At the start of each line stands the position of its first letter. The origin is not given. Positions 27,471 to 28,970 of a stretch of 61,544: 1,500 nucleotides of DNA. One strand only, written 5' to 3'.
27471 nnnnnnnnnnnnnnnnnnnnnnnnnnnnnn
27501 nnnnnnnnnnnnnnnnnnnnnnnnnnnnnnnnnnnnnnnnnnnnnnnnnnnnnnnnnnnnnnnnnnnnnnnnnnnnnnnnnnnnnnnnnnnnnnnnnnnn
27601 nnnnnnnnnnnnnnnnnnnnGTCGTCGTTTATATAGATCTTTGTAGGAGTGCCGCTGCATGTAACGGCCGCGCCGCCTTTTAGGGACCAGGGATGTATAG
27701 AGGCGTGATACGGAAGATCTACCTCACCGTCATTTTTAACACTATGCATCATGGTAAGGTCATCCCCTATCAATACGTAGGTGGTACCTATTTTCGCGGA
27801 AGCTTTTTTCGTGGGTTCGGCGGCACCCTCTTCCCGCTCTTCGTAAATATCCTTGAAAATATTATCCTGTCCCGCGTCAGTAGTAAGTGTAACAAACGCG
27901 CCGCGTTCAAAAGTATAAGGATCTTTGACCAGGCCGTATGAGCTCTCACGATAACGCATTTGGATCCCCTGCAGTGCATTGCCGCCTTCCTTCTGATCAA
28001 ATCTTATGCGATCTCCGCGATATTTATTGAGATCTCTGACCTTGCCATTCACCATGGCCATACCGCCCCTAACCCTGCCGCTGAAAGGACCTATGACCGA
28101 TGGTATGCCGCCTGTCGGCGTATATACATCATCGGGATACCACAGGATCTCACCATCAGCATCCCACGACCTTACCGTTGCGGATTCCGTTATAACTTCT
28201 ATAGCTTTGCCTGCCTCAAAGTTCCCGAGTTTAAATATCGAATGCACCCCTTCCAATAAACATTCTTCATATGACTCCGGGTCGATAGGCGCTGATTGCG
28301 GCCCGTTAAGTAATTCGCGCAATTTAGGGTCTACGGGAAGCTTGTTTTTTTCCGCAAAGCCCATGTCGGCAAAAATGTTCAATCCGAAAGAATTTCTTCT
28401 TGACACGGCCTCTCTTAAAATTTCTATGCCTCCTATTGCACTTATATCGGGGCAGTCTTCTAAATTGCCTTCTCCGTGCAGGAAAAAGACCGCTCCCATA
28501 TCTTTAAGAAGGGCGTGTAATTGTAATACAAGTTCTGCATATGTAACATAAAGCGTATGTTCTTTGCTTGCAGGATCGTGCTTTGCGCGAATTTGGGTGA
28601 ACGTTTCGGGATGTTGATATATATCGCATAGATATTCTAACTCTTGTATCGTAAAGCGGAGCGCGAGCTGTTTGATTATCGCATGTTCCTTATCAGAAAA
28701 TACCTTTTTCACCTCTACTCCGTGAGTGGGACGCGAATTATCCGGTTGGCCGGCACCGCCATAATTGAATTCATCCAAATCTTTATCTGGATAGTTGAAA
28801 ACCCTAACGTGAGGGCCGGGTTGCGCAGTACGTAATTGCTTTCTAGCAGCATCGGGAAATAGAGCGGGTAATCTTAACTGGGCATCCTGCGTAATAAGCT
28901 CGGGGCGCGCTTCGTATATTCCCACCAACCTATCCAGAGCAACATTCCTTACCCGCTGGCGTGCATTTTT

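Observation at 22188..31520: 3110-aa Sec-signal giant protein assembled from unrelated enzyme-like, HEAT-like and winged-helix-like modules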

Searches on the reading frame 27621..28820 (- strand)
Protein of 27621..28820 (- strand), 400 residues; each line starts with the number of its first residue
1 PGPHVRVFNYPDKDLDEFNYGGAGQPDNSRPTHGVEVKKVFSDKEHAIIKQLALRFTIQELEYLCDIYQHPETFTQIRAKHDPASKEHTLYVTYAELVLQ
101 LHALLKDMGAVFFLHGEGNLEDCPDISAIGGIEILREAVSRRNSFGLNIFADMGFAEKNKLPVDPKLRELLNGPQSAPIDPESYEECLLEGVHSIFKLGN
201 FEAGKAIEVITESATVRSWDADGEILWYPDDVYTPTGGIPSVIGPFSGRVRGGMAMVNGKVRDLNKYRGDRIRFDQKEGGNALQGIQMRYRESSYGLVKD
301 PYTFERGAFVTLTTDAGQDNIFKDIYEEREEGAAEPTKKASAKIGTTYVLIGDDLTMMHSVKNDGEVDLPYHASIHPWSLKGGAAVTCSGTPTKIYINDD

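Call 23: search_protein_families(library=pfam, proteins=[window:27621-28820:-], max_evalue=5)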
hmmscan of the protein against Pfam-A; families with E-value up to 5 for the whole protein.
window:27621-28820:- (400 aa): 1 family
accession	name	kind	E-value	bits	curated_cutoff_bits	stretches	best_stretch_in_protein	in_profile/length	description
PF01263.26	Aldose_epim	-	0.00031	20.7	27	1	206-378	12-160/299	Aldose 1-epimerase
